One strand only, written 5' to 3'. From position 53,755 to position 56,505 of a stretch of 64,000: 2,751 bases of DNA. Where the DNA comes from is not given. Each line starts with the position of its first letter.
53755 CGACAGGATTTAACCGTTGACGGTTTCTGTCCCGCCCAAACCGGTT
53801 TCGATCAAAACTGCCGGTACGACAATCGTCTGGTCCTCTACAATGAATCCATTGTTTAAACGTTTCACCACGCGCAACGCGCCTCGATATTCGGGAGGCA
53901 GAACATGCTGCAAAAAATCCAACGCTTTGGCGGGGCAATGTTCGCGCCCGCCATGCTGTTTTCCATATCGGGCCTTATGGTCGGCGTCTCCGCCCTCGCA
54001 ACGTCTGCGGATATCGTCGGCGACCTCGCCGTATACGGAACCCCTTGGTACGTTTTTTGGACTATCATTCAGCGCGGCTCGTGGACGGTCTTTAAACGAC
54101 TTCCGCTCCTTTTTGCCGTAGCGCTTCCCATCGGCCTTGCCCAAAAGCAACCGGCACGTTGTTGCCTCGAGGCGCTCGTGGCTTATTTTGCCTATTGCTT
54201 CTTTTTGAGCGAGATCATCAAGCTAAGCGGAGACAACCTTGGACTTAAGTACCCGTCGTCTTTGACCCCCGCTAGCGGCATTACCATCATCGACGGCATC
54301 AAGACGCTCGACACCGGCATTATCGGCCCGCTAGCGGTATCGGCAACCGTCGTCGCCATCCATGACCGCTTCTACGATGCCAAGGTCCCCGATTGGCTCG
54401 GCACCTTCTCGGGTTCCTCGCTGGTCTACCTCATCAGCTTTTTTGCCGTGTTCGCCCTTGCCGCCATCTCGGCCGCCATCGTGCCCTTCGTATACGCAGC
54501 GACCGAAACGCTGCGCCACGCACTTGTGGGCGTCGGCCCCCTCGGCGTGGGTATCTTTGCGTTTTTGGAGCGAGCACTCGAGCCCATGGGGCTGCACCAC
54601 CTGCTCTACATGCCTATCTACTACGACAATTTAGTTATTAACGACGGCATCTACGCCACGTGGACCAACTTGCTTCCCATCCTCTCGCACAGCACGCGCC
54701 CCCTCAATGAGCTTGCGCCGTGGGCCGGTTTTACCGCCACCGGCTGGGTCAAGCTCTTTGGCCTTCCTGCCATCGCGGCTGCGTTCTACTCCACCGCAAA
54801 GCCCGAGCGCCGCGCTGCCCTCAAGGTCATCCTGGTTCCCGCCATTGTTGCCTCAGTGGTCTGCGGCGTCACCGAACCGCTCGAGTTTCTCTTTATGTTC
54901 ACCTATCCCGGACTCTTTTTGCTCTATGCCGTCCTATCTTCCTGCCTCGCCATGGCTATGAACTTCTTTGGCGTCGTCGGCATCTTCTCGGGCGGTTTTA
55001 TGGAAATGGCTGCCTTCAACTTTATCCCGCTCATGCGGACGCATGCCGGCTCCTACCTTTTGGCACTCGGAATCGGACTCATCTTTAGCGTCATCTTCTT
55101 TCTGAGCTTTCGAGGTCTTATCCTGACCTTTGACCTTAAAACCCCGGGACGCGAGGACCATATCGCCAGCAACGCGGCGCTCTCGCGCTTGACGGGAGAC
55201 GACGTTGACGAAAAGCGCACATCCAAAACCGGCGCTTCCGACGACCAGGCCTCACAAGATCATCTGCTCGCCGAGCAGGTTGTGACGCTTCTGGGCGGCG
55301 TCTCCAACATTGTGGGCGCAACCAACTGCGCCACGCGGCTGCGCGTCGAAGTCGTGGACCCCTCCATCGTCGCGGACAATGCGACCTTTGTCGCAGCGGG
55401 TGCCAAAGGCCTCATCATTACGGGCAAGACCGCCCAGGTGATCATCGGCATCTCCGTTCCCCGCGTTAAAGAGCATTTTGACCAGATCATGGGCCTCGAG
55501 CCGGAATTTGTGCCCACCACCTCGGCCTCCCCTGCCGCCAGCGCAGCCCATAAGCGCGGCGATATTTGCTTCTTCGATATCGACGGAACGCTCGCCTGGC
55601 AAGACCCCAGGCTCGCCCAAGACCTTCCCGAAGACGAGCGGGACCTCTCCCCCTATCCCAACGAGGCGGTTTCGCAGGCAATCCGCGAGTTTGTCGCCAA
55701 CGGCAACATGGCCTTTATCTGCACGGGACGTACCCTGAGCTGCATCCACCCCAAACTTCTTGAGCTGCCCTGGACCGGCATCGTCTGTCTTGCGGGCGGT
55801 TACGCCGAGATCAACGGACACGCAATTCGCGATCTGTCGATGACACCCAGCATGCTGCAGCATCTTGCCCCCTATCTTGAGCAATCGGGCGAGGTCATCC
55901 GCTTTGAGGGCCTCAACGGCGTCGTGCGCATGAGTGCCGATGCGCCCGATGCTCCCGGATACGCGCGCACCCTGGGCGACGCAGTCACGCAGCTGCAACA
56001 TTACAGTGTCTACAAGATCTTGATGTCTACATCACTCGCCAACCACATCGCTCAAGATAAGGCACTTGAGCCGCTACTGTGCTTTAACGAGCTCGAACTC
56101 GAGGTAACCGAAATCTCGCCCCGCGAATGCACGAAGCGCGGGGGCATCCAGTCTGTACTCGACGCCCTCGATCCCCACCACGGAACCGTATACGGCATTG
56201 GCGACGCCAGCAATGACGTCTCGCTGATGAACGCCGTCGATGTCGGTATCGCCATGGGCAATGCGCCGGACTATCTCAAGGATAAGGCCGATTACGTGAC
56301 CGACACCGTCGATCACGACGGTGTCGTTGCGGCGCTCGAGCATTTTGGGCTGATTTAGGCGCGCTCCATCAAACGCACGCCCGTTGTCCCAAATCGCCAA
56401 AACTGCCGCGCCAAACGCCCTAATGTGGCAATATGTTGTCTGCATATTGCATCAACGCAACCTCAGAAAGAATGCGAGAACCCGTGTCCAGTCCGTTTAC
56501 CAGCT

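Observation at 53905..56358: PTS EIIC-EIIB permease covalently fused to a Cof-type HAD phosphatase: import-phosphorylation and dephosphorylation in one polypeptide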

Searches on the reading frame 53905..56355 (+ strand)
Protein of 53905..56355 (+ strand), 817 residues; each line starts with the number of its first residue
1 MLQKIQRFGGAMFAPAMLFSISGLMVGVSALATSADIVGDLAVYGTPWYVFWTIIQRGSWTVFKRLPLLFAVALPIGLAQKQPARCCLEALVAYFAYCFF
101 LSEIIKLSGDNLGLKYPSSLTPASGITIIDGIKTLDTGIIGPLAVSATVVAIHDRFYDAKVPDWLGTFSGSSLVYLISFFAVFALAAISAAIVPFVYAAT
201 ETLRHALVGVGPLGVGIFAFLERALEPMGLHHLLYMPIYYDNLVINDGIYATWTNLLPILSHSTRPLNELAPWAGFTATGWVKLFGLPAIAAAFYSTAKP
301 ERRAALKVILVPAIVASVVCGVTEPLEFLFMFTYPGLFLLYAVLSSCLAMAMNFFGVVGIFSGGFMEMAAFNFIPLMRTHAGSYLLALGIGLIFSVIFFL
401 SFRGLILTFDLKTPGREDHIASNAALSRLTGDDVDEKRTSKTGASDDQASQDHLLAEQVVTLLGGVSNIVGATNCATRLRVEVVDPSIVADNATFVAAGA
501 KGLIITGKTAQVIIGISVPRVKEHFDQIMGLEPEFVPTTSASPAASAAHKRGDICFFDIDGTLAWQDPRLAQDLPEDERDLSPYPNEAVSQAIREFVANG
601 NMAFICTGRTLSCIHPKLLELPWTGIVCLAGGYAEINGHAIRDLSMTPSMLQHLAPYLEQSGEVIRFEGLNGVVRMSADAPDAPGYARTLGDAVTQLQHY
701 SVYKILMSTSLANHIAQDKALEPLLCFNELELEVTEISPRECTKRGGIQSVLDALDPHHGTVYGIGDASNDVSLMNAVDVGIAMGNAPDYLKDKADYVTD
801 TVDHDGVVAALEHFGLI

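Call 3: search_protein_families(library=pfam, proteins=[window:53905-56355:+], max_evalue=0.01)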
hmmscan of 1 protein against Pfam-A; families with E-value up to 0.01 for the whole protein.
window:53905-56355:+ (817 aa): 5 families
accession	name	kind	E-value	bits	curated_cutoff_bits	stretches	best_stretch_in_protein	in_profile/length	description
PF02378.23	PTS_EIIC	-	1.3e-39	136.6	30.7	1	11-345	3-318/319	Phosphotransferase system, EIIC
PF08282.18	Hydrolase_3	-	9.9e-28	98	20.9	1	556-811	2-255/255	haloacid dehalogenase-like hydrolase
PF00367.25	PTS_EIIB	-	1.5e-11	44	27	1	458-489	2-33/34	phosphotransferase system, EIIB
PF25109.1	HAD_PNKP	-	0.0012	19.5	27.6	1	555-614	4-60/143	Polynucleotide kinase PNKP phosphatase domain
PF00702.32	Hydrolase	-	0.0038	18.1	26.4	0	553-777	2-189/191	haloacid dehalogenase-like hydrolase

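Call 4: search_protein_families(library=ncbifam, proteins=[window:53905-56355:+], max_evalue=0.01)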
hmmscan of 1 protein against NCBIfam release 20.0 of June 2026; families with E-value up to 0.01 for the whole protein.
window:53905-56355:+ (817 aa): 31 families (the best 25 are shown)
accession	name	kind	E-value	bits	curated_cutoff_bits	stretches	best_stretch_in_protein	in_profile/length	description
TIGR02005.1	PTS-IIBC-alpha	subfamily_domain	3.3e-154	514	607.3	1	2-529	1-524/524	alpha-glucoside-specific PTS transporter subunit IIBC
TIGR01998.1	PTS-II-BC-nag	equivalog_domain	1.5e-69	235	553.2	1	4-523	4-472/475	N-acetylglucosamine-specific PTS transporter subunit IIBC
TIGR02002.1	PTS-II-BC-glcB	equivalog_domain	4.2e-67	226.9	591.8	1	3-529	6-500/502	glucose-specific PTS transporter subunit IIBC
NF007509.0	PRK10110.1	subfamily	6.8e-66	222.7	665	1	5-530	15-526/530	PTS maltose transporter subunit IICB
TIGR02004.1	PTS-IIBC-malX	hypoth_equivalog_domain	1.1e-64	218.9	632.2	1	5-529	8-517/517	maltose/glucose-specific PTS transporter subunit IIBC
NF008301.0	PRK11089.1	equivalog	1.2e-52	179.1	647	1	4-528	8-473/477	PTS glucose transporter subunit IIBC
TIGR00852.1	pts-Glc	subfamily_domain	1.9e-49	168.6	291.1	1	59-357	1-290/290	maltose/glucose-specific PTS transporter subunit IIC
NF007608.0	PRK10255.1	equivalog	5.9e-42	144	1010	1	137-548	96-485/648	PTS N-acetyl glucosamine transporter subunit IIABC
TIGR02003.1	PTS-II-BC-unk1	hypoth_equivalog_domain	1e-33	116.8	649.85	2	287-522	316-538/547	PTS transporter subunit IIBC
TIGR00099.1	Cof-subfamily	subfamily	1.4e-26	93.6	137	1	554-811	1-256/256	Cof-type HAD-IIB family hydrolase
NF007255.0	PRK09702.1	equivalog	2.6e-23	82.4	321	1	378-529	3-146/161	PTS sugar transporter subunit IIB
NF007806.0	PRK10513.1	equivalog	7.8e-13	48.4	273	1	736-814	189-267/270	sugar-phosphatase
NF002245.0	PRK01158.1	equivalog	9e-13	48.1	198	1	740-815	154-229/233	phosphoglycolate phosphatase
TIGR00826.1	EIIB_glc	domain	9.1e-13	48.4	45.75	1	408-515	2-88/88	glucose PTS transporter subunit EIIB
TIGR01487.1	Pglycolate_arch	equivalog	1.9e-12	47.5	122.75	1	737-810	141-214/215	phosphoglycolate phosphatase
TIGR01992.1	PTS-IIBC-Tre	equivalog_domain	3.4e-08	32.8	591.95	1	456-532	4-80/463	PTS system trehalose-specific EIIBC component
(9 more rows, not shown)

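Call 7: find_homologous_proteins(query=window:53905-56355:+, max_evalue=1e-20)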
Query window:53905-56355:+ (817 aa): 3981 proteins with E <= 1e-20 among 8000 candidates; the best 120 are listed.
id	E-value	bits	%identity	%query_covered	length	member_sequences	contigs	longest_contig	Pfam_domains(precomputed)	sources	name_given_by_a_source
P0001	0.0e+0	1839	100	100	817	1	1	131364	PF02378.24,PF08282.19,PF00367.26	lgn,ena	-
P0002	0.0e+0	1834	100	100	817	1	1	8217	PF02378.24,PF08282.19,PF00367.26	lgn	-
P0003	0.0e+0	1834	100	100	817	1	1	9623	PF02378.24,PF08282.19,PF00367.26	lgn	-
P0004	0.0e+0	1832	99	100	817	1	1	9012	PF02378.24,PF08282.19,PF00367.26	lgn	-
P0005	0.0e+0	1831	99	100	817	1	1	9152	PF02378.24,PF08282.19,PF00367.26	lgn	-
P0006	0.0e+0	1831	99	100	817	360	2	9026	PF02378.24,PF08282.19,PF00367.26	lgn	-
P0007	0.0e+0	1829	99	100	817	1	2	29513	PF02378.24,PF08282.19,PF00367.26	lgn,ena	-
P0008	0.0e+0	1827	99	100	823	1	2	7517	PF02378.24,PF08282.19,PF00367.26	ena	-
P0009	0.0e+0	1808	99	99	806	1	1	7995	PF02378.24,PF08282.19,PF00367.26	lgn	-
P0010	0.0e+0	1804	97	100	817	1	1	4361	PF02378.24,PF08282.19,PF00367.26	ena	-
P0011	0.0e+0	1800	97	100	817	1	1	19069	PF02378.24,PF08282.19,PF00367.26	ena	-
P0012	0.0e+0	1797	97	100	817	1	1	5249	PF02378.24,PF08282.19,PF00367.26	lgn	-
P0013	0.0e+0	1781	96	100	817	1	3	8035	PF02378.24,PF08282.19,PF00367.26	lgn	-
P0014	0.0e+0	1781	96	100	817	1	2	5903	PF02378.24,PF08282.19,PF00367.26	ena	-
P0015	0.0e+0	1777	98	99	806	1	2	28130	PF02378.24,PF08282.19,PF00367.26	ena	-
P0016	0.0e+0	1776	96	100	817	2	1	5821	PF02378.24,PF08282.19,PF00367.26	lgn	-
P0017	0.0e+0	1773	96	100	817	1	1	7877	PF02378.24,PF08282.19,PF00367.26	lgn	-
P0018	0.0e+0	1772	96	100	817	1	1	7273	PF02378.24,PF08282.19,PF00367.26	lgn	-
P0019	0.0e+0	1770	95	100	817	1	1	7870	PF02378.24,PF08282.19,PF00367.26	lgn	-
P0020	0.0e+0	1769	96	100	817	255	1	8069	PF02378.24,PF08282.19,PF00367.26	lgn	-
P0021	0.0e+0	1767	96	100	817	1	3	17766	PF02378.24,PF08282.19,PF00367.26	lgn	-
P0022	0.0e+0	1763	95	100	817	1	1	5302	PF02378.24,PF08282.19,PF00367.26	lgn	-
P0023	0.0e+0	1762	96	100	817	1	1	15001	PF02378.24,PF08282.19,PF00367.26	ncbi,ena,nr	ncbi:MAG: PTS transporter subunit EIIC [Collinsella sp.]|nr:PTS transporter subunit EIIC [Collinsell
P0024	0.0e+0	1761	95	100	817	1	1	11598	PF02378.24,PF08282.19,PF00367.26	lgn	-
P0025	0.0e+0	1759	95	100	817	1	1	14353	PF02378.24,PF08282.19,PF00367.26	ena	-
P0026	0.0e+0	1756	95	100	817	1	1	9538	PF02378.24,PF08282.19,PF00367.26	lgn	-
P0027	0.0e+0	1755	95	100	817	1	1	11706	PF02378.24,PF08282.19,PF00367.26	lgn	-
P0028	0.0e+0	1753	95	100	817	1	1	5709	PF02378.24,PF08282.19,PF00367.26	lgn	-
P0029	0.0e+0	1750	95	100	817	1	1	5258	PF02378.24,PF08282.19,PF00367.26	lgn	-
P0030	0.0e+0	1748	94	100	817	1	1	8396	PF02378.24,PF08282.19,PF00367.26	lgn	-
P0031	0.0e+0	1748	95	100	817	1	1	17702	PF02378.24,PF08282.19,PF00367.26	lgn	-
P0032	0.0e+0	1748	95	100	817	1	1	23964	PF02378.24,PF08282.19,PF00367.26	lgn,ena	-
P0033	0.0e+0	1746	95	100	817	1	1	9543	PF02378.24,PF08282.19,PF00367.26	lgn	-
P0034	0.0e+0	1745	96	99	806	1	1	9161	PF02378.24,PF08282.19,PF00367.26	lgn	-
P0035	0.0e+0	1745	94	100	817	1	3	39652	PF02378.24,PF08282.19,PF00367.26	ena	-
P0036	0.0e+0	1743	94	100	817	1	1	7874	PF02378.24,PF08282.19,PF00367.26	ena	-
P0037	0.0e+0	1743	94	100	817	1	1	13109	PF02378.24,PF08282.19,PF00367.26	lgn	-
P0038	0.0e+0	1743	94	100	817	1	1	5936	PF02378.24,PF08282.19,PF00367.26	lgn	-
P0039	0.0e+0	1743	94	100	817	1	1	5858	PF02378.24,PF08282.19,PF00367.26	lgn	-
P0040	0.0e+0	1742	94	100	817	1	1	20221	PF02378.24,PF08282.19,PF00367.26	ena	-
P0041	0.0e+0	1742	94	100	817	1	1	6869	PF02378.24,PF08282.19,PF00367.26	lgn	-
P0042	0.0e+0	1741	94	100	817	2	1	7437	PF02378.24,PF08282.19,PF00367.26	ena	-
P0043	0.0e+0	1740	94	100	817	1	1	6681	PF02378.24,PF08282.19,PF00367.26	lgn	-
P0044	0.0e+0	1740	94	100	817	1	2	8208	PF02378.24,PF08282.19,PF00367.26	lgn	-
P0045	0.0e+0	1740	94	100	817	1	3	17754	PF02378.24,PF08282.19,PF00367.26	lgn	-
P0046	0.0e+0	1740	94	100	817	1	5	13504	PF02378.24,PF08282.19,PF00367.26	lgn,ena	-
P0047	0.0e+0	1740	94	100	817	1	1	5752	PF02378.24,PF08282.19,PF00367.26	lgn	-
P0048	0.0e+0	1740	94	100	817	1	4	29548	PF02378.24,PF08282.19,PF00367.26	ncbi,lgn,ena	-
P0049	0.0e+0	1739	93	100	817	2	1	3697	PF02378.24,PF08282.19,PF00367.26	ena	-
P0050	0.0e+0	1739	94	100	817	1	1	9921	PF02378.24,PF08282.19,PF00367.26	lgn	-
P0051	0.0e+0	1739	94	100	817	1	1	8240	PF02378.24,PF08282.19,PF00367.26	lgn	-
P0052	0.0e+0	1739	94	100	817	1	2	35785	PF02378.24,PF08282.19,PF00367.26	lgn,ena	-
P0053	0.0e+0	1738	94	100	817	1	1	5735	PF02378.24,PF08282.19,PF00367.26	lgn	-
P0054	0.0e+0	1738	94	100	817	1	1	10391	PF02378.24,PF08282.19,PF00367.26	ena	-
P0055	0.0e+0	1738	94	100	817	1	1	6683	PF02378.24,PF08282.19,PF00367.26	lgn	-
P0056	0.0e+0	1738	94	100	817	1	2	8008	PF02378.24,PF08282.19,PF00367.26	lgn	-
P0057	0.0e+0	1737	94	100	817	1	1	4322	PF02378.24,PF08282.19,PF00367.26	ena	-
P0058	0.0e+0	1737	94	100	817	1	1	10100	PF02378.24,PF08282.19,PF00367.26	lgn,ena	-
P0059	0.0e+0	1737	94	100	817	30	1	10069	PF02378.24,PF08282.19,PF00367.26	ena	-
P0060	0.0e+0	1737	94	100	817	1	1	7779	PF02378.24,PF08282.19,PF00367.26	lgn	-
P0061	0.0e+0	1737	94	100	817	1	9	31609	PF02378.24,PF08282.19,PF00367.26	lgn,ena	-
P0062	0.0e+0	1737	93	100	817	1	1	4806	PF02378.24,PF08282.19,PF00367.26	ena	-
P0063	0.0e+0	1736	94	100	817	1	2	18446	PF02378.24,PF08282.19,PF00367.26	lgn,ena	-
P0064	0.0e+0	1736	94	100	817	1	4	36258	PF02378.24,PF08282.19,PF00367.26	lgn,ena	-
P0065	0.0e+0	1736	93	100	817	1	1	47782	PF02378.24,PF08282.19,PF00367.26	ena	-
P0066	0.0e+0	1736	94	100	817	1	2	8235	PF02378.24,PF08282.19,PF00367.26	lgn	-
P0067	0.0e+0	1736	93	100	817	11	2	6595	PF02378.24,PF08282.19,PF00367.26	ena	-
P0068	0.0e+0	1735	94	100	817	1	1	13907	PF02378.24,PF08282.19,PF00367.26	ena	-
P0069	0.0e+0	1735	94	100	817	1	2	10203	PF02378.24,PF08282.19,PF00367.26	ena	-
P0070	0.0e+0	1734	94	100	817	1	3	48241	PF02378.24,PF08282.19,PF00367.26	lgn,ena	-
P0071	0.0e+0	1734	93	100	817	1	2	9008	PF02378.24,PF08282.19,PF00367.26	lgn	-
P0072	0.0e+0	1734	94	100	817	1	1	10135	PF02378.24,PF08282.19,PF00367.26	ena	-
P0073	0.0e+0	1734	93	100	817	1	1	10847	PF02378.24,PF08282.19,PF00367.26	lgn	-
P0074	0.0e+0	1733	94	100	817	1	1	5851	PF02378.24,PF08282.19,PF00367.26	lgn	-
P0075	0.0e+0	1733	94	100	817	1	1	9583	PF02378.24,PF08282.19,PF00367.26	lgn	-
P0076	0.0e+0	1733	93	100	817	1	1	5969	PF02378.24,PF08282.19,PF00367.26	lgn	-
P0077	0.0e+0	1732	93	100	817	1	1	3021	PF02378.24,PF08282.19,PF00367.26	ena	-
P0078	0.0e+0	1732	93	100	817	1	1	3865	PF02378.24,PF08282.19,PF00367.26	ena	-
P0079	0.0e+0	1732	94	100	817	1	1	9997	PF02378.24,PF08282.19,PF00367.26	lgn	-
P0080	0.0e+0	1732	95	99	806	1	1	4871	PF02378.24,PF08282.19,PF00367.26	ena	-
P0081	0.0e+0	1731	93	100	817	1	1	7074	PF02378.24,PF08282.19,PF00367.26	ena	-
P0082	0.0e+0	1731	93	100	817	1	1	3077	PF02378.24,PF08282.19,PF00367.26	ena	-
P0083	0.0e+0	1731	93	100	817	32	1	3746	PF02378.24,PF08282.19,PF00367.26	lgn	-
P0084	0.0e+0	1731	95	99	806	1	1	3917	PF02378.24,PF08282.19,PF00367.26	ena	-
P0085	0.0e+0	1729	93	100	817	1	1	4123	PF02378.24,PF08282.19,PF00367.26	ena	-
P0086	0.0e+0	1725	93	100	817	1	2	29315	PF02378.24,PF08282.19,PF00367.26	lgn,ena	-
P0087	0.0e+0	1725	93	100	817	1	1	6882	PF02378.24,PF08282.19,PF00367.26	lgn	-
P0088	0.0e+0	1724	93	100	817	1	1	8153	PF00702.33,PF02378.24,PF08282.19,PF00367.26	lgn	-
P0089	0.0e+0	1723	95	99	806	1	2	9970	PF02378.24,PF08282.19,PF00367.26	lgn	-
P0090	0.0e+0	1722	92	100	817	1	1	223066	PF02378.24,PF08282.19,PF00367.26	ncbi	-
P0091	0.0e+0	1722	95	99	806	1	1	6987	PF02378.24,PF08282.19,PF00367.26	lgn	-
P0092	0.0e+0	1721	93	100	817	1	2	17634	PF00702.33,PF02378.24,PF08282.19,PF00367.26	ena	-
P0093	0.0e+0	1721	93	100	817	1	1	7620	PF02378.24,PF08282.19,PF00367.26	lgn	-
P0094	0.0e+0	1721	94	99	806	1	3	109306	PF02378.24,PF08282.19,PF00367.26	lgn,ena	-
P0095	0.0e+0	1720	93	100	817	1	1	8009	PF02378.24,PF08282.19,PF00367.26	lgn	-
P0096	0.0e+0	1719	95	99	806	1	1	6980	PF02378.24,PF08282.19,PF00367.26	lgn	-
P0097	0.0e+0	1719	93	100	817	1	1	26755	PF02378.24,PF08282.19,PF00367.26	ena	-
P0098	0.0e+0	1717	95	99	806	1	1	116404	PF02378.24,PF08282.19,PF00367.26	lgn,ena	-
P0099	0.0e+0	1716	94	99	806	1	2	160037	PF02378.24,PF08282.19,PF00367.26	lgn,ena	-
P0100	0.0e+0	1716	93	100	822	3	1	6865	PF02378.24,PF08282.19,PF00367.26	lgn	-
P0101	0.0e+0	1715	94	99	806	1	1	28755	PF02378.24,PF08282.19,PF00367.26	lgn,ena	-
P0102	0.0e+0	1715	93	100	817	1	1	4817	PF02378.24,PF08282.19,PF00367.26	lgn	-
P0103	0.0e+0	1714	94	99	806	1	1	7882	PF02378.24,PF08282.19,PF00367.26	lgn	-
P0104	0.0e+0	1714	92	100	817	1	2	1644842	PF02378.24,PF08282.19,PF00367.26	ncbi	ncbi:MAG: PTS transporter subunit EIIC [Collinsella sp.]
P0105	0.0e+0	1714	94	99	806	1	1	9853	PF02378.24,PF08282.19,PF00367.26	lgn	-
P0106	0.0e+0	1714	92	100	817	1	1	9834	PF02378.24,PF08282.19,PF00367.26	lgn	-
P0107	0.0e+0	1713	94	99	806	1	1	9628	PF02378.24,PF08282.19,PF00367.26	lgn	-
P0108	0.0e+0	1713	92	100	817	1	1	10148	PF02378.24,PF08282.19,PF00367.26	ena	-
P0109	0.0e+0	1712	93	100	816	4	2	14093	PF02378.24,PF08282.19,PF00367.26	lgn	-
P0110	0.0e+0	1711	94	99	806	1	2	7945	PF02378.24,PF08282.19,PF00367.26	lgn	-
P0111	0.0e+0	1711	94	99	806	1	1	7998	PF02378.24,PF08282.19,PF00367.26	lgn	-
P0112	0.0e+0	1710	94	99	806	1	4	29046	PF02378.24,PF08282.19,PF00367.26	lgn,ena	-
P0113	0.0e+0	1710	92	100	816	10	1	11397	PF02378.24,PF08282.19,PF00367.26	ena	-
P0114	0.0e+0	1709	92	100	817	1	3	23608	PF02378.24,PF08282.19,PF00367.26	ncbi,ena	-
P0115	0.0e+0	1709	92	100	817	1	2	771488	PF02378.24,PF08282.19,PF00367.26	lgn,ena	-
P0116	0.0e+0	1709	92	100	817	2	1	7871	PF02378.24,PF08282.19,PF00367.26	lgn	-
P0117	0.0e+0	1709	94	99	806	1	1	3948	PF02378.24,PF08282.19,PF00367.26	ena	-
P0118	0.0e+0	1708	94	99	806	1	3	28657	PF02378.24,PF08282.19,PF00367.26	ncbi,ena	-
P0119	0.0e+0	1708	94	99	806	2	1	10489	PF02378.24,PF08282.19,PF00367.26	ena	-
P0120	0.0e+0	1707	92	100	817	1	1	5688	PF02378.24,PF08282.19,PF00367.26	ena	-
